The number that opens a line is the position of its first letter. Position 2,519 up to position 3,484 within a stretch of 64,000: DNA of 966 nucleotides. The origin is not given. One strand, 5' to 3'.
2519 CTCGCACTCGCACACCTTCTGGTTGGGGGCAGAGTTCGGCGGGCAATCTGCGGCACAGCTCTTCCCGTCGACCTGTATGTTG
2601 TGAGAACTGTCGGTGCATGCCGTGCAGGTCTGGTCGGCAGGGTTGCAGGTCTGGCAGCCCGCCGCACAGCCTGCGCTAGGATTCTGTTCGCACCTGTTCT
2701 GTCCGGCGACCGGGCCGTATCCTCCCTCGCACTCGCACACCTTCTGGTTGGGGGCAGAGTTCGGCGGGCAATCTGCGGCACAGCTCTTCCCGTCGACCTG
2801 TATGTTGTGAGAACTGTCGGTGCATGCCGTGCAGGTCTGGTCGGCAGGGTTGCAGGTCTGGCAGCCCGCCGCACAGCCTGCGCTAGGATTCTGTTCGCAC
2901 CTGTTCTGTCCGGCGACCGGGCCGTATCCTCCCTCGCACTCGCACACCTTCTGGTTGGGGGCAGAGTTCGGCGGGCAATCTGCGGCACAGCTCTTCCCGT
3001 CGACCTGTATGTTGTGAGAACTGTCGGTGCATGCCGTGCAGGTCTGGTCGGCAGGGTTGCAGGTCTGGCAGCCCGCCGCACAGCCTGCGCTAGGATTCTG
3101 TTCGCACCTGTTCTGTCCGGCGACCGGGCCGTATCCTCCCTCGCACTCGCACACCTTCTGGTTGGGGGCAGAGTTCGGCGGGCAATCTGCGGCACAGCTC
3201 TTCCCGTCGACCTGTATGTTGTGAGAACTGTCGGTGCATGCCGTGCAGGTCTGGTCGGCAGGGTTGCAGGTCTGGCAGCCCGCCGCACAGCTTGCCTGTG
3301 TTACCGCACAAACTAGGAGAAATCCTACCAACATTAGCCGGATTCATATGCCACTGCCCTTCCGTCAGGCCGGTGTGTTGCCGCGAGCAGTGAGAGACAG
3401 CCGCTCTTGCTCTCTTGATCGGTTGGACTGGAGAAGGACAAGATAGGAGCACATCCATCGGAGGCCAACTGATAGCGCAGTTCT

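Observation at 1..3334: VSP-like surface antigen built from at least 16 perfectly identical 69-aa Cys-rich repeats, encoded antisense to the track's long ORF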

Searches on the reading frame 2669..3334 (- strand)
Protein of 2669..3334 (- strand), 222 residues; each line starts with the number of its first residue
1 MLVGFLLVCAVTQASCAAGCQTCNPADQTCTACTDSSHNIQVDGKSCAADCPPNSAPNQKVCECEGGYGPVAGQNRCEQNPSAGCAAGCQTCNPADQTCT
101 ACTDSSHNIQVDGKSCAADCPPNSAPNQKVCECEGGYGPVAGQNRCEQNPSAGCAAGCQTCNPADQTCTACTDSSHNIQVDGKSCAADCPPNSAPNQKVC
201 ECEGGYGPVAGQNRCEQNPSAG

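Call 6: find_homologous_proteins(query=window:2669-3334:-)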
Query window:2669-3334:- (222 aa): 5 proteins with E <= 0.001 among 5885 candidates.
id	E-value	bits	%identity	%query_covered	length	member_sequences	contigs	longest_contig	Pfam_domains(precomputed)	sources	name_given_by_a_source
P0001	1.3e-136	472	100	97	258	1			PF03302.19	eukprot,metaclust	eukprot:XP_001708046.1 VSP [Giardia lamblia ATCC 50803]|metaclust:status=active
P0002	5.2e-28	117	73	35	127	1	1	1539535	PF03302.19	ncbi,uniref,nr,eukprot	ncbi:VSP [Giardia duodenalis]|uniref:VSP n=1 Tax=Giardia intestinalis (strain ATCC 50803 / WB clone 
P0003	6.1e-23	100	68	33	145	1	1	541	PF03302.19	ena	-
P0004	1.1e-20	93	50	51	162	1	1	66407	PF03302.19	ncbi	ncbi:Hypothetical protein GSB_153417, partial [Giardia duodenalis]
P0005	5.3e-20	90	58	40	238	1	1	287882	PF03302.19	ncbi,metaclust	ncbi:Variant-specific surface protein, partial [Giardia duodenalis]|metaclust:status=active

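Call 7: search_protein_families(library=pfam, proteins=[window:2669-3334:-], max_evalue=0.01)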
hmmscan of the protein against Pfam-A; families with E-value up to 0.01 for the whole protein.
window:2669-3334:- (222 aa): 0 families

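Call 16: find_encoding_contigs(protein=P0001, flank=10000, max_places=10)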
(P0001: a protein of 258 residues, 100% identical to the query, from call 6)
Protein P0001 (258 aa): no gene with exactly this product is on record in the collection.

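Call 18: find_encoding_contigs(protein=P0002, flank=3000, max_places=4)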
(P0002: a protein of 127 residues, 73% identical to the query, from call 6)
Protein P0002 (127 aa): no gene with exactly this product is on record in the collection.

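Call 24: find_encoding_contigs(protein=P0005, flank=3000, max_places=3)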
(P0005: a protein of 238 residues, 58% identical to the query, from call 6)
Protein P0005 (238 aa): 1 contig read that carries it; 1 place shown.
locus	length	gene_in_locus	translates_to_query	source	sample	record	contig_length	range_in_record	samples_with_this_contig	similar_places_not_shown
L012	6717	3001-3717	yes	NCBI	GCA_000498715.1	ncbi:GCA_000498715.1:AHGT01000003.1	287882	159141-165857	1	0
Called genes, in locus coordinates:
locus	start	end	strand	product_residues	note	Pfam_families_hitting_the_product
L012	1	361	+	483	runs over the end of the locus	PF05291:Bystin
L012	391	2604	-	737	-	PF03133:TTL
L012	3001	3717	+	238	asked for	PF03302:VSP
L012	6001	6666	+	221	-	PF24521:Ank_KRIT1 (faint), PF13637:Ank_4 (faint), PF13606:Ank_3 (faint), PF13857:Ank_5 (faint), PF12796:Ank_2, PF00023:Ank (weak)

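Call 25: find_encoding_contigs(protein=P0004, flank=3000, max_places=3)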
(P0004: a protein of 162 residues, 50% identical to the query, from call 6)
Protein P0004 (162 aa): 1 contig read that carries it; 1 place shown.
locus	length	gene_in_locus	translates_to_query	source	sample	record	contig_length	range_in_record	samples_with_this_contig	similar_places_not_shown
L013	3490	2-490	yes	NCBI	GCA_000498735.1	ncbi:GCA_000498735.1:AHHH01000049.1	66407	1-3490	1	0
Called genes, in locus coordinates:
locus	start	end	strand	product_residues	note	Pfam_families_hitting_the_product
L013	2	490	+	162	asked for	PF03302:VSP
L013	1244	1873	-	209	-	-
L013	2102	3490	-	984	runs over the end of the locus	PF00069:Pkinase, PF07714:PK_Tyr_Ser-Thr, PF12796:Ank_2, PF13637:Ank_4 (faint), PF24521:Ank_KRIT1 (faint), PF00023:Ank (faint), PF13606:Ank_3 (faint), PF12796:Ank_2, +2 more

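Call 26: find_encoding_contigs(protein=P0003, flank=3000, max_places=3)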
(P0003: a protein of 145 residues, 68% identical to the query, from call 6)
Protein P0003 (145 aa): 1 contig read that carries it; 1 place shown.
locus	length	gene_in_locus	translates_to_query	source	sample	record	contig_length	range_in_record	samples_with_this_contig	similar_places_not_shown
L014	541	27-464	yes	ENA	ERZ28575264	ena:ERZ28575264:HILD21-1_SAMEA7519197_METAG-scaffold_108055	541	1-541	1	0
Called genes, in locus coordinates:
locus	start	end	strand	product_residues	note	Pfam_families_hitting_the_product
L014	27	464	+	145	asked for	PF03302:VSP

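Call 30: search_protein_families(library=pfam, proteins=[P0001, P0002], max_evalue=0.001)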
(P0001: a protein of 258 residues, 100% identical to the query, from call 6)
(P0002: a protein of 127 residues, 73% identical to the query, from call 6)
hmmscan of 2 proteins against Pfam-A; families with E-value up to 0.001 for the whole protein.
P0001 (258 aa): 2 families
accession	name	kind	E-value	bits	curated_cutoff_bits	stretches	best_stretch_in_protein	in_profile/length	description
PF03302.18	VSP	-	7.6e-22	78.2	31.4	1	116-258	259-397/397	Giardia variant-specific surface protein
PF25235.1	DUF7850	-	0.00035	21.6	27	0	103-128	118-143/165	Domain of unknown function (DUF7850)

P0002 (127 aa): 1 family
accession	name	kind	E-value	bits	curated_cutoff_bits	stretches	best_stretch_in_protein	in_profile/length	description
PF03302.18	VSP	-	2.1e-22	80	31.4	1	20-127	288-397/397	Giardia variant-specific surface protein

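Call 51: search_solved_structures(query=P0001, max_evalue=1, show_alignments=1)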
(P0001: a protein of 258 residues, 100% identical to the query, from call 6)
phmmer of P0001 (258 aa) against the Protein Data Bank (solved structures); distinct sequences matched with E-value up to 1: 0.
